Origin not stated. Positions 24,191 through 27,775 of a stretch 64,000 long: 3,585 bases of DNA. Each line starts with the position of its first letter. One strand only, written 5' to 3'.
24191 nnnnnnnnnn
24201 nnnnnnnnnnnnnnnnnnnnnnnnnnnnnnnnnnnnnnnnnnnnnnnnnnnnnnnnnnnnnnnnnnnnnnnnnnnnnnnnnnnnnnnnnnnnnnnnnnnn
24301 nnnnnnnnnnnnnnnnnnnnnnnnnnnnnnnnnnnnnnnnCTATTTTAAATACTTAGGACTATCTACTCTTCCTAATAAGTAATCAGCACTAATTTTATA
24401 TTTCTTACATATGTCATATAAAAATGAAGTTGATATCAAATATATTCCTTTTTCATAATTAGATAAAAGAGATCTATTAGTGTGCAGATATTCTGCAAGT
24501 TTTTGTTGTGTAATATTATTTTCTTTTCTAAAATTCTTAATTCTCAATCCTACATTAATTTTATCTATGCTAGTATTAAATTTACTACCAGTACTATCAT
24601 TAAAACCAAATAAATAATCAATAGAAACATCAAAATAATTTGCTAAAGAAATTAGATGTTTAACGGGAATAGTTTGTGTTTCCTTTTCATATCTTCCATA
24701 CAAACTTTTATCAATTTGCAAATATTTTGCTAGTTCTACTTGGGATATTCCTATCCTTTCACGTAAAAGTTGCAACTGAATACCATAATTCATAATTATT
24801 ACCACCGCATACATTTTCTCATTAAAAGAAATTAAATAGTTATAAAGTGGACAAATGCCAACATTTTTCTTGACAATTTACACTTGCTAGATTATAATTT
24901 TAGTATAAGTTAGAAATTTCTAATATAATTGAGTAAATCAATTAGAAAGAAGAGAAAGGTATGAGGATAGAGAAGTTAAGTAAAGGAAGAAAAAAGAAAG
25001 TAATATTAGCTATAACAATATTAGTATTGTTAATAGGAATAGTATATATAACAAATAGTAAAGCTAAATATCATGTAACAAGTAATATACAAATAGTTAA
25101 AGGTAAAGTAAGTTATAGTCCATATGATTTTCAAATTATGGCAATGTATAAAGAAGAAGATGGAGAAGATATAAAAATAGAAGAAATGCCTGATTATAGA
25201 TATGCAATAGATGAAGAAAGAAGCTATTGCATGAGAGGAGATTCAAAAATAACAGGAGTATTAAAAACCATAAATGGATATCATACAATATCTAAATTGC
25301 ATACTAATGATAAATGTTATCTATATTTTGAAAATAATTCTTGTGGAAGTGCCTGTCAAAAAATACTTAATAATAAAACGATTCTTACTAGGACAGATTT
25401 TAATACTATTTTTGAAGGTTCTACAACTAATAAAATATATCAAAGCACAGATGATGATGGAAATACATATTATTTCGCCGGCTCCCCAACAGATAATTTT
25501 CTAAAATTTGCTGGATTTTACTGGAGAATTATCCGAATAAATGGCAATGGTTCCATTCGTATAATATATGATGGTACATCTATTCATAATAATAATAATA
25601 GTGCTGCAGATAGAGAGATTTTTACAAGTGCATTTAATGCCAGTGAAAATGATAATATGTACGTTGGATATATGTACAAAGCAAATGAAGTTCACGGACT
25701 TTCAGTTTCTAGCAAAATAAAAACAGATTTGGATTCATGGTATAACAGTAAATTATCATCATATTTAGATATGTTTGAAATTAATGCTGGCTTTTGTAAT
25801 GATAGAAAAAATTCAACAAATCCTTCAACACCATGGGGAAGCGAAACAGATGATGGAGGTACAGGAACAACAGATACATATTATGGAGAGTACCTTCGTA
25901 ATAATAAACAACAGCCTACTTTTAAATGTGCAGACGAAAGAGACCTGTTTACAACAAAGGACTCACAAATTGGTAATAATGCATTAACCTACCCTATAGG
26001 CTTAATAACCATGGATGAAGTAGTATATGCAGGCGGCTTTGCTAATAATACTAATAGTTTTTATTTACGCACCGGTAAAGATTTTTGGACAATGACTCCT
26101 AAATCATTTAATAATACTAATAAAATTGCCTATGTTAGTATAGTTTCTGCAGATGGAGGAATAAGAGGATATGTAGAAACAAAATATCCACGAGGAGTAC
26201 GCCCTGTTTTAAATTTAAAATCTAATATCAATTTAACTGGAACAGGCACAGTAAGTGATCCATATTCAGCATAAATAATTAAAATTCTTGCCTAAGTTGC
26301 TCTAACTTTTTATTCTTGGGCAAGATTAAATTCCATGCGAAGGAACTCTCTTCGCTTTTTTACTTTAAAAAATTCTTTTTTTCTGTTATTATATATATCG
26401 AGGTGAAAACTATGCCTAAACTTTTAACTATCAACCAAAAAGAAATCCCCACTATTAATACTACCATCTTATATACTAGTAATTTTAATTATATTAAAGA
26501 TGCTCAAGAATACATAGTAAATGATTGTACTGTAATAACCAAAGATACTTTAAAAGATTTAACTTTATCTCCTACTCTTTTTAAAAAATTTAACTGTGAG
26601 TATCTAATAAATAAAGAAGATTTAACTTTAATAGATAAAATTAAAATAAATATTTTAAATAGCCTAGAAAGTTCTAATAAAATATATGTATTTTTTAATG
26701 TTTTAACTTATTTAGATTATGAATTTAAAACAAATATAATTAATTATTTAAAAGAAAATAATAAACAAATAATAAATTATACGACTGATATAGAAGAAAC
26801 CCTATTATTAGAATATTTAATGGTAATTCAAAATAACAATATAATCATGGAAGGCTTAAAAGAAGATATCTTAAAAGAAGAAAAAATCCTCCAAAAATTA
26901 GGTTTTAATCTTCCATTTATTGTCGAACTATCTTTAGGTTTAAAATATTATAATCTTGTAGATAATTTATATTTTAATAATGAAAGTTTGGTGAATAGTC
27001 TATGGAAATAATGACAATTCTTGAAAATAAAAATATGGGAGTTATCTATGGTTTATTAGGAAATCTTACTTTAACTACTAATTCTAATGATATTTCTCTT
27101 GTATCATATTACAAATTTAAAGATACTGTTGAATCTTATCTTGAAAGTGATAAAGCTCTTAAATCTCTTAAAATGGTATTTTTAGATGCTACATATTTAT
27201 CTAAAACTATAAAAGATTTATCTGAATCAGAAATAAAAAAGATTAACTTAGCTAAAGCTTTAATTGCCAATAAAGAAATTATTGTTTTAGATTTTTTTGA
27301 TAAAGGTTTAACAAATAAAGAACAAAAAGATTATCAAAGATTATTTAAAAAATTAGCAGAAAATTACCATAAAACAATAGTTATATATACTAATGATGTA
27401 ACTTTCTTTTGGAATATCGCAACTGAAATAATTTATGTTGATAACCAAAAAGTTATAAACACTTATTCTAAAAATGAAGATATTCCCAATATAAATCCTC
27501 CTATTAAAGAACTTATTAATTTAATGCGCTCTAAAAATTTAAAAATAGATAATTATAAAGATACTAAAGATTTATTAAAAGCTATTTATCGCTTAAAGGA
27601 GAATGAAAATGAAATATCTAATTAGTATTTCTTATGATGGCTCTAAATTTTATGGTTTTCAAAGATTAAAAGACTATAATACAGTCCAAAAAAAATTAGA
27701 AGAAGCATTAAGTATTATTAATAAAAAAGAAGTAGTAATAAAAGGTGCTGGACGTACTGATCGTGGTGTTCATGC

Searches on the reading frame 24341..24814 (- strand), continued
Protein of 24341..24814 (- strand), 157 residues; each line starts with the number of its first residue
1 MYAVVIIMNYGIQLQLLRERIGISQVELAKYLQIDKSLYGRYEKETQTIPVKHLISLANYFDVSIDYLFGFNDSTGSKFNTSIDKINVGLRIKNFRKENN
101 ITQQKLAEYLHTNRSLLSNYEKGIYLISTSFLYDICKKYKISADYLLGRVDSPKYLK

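Call 101: search_protein_families(library=phrogs, proteins=[window:24341-24814:-], max_evalue=0.01)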
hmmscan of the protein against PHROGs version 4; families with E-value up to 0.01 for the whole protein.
window:24341-24814:- (157 aa): 33 families (the best 25 are shown)
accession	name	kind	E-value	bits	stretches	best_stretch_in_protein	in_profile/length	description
phrog_8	-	transcription regulation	1.5e-36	127.6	2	80-155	69-144/346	transcriptional regulator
phrog_3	-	transcription regulation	1.2e-23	85.6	2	7-80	86-157/430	transcriptional repressor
phrog_2967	-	transcription regulation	5.6e-20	72.9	2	88-149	11-72/225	transcriptional regulator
phrog_4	-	transcription regulation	4.6e-19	69.7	2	84-153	133-198/400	transcriptional repressor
phrog_7396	-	unknown function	2.8e-13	51.1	2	88-150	16-81/227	-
phrog_1994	-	DNA, RNA and nucleotide metabolism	1.4e-12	48.9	2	14-87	4-75/170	DNA binding protein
phrog_2439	-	transcription regulation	2.5e-12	47.3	2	89-150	9-70/367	transcriptional regulator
phrog_2328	-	transcription regulation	1.3e-11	45.4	2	14-69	20-75/128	transcriptional repressor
phrog_1373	-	transcription regulation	7.4e-11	43.3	1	87-148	63-124/166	transcriptional regulator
phrog_4836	-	transcription regulation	7.5e-10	39.7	1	9-68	75-134/194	CII-like regulator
phrog_34939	-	unknown function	1.4e-09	39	2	21-86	21-86/280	-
phrog_5823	-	transcription regulation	2.9e-09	37.6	2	8-78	5-76/404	transcriptional regulator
phrog_2104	-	unknown function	3.3e-09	37.9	2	91-123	43-75/103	-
phrog_147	-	transcription regulation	9.7e-09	36.5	1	87-139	4-59/100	transcriptional regulator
phrog_2339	-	DNA, RNA and nucleotide metabolism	9.1e-08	33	1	88-139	26-78/98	HTH DNA binding protein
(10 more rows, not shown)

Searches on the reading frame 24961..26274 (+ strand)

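Call 56: search_protein_families(library=pfam, proteins=[window:24961-26274:+], max_evalue=0.01)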
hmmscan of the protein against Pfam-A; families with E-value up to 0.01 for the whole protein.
window:24961-26274:+ (437 aa): 4 families
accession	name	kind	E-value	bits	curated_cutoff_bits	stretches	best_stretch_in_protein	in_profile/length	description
PF19789.6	DUF6273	-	0.00029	21.2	23.5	0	363-421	126-172/172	Domain of unknown function (DUF6273)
PF11976.14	Rad60-SLD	-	0.0034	17.6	23.8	0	165-213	8-56/72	Ubiquitin-2 like Rad60 SUMO-like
PF13786.12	DUF4179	-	0.0038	18.1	30.1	1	10-71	5-63/94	Domain of unknown function (DUF4179)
PF02706.20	Wzz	-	0.0055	17.4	25.5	0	10-48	14-52/91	Chain length determinant protein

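Call 57: search_protein_families(library=ncbifam, proteins=[window:24961-26274:+], max_evalue=0.01)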
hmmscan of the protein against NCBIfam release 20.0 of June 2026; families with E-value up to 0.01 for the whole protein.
window:24961-26274:+ (437 aa): 0 families

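Call 100: search_protein_families(library=padloc, proteins=[window:24961-26274:+], max_evalue=0.01)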
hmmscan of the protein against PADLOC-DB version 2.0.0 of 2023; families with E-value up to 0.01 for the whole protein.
window:24961-26274:+ (437 aa): 0 families

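Call 101: search_protein_families(library=phrogs, proteins=[window:24961-26274:+], max_evalue=0.01)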
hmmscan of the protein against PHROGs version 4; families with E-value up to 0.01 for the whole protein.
window:24961-26274:+ (437 aa): 1 family
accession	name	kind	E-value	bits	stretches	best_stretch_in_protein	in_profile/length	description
phrog_9958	-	unknown function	7.8e-06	26.4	1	331-424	93-179/210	-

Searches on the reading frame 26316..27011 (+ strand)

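Call 56: search_protein_families(library=pfam, proteins=[window:26316-27011:+], max_evalue=0.01)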
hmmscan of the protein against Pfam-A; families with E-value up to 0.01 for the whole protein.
window:26316-27011:+ (231 aa): 1 family
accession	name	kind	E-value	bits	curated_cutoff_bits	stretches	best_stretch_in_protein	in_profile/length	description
PF07801.16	DUF1647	-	0.0093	16.2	25.7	1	88-164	25-104/141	Protein of unknown function (DUF1647)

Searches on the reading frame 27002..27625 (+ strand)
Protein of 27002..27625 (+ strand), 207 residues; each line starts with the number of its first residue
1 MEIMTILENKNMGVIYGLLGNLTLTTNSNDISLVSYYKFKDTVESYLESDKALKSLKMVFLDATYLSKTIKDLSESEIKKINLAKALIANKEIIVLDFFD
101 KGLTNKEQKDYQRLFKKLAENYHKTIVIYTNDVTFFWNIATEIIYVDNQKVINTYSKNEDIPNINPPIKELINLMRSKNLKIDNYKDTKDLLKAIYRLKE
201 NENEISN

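Call 56: search_protein_families(library=pfam, proteins=[window:27002-27625:+], max_evalue=0.01)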
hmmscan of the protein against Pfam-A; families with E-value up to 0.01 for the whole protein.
window:27002-27625:+ (207 aa): 2 families
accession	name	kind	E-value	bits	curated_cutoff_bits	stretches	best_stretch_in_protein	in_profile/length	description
PF17924.6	TetR_C_19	-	3.7e-05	24.5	26.8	1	114-196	2-82/117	Tetracyclin repressor-like, C-terminal domain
PF00005.33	ABC_tran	-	0.00013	23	25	1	27-97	79-133/137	ABC transporter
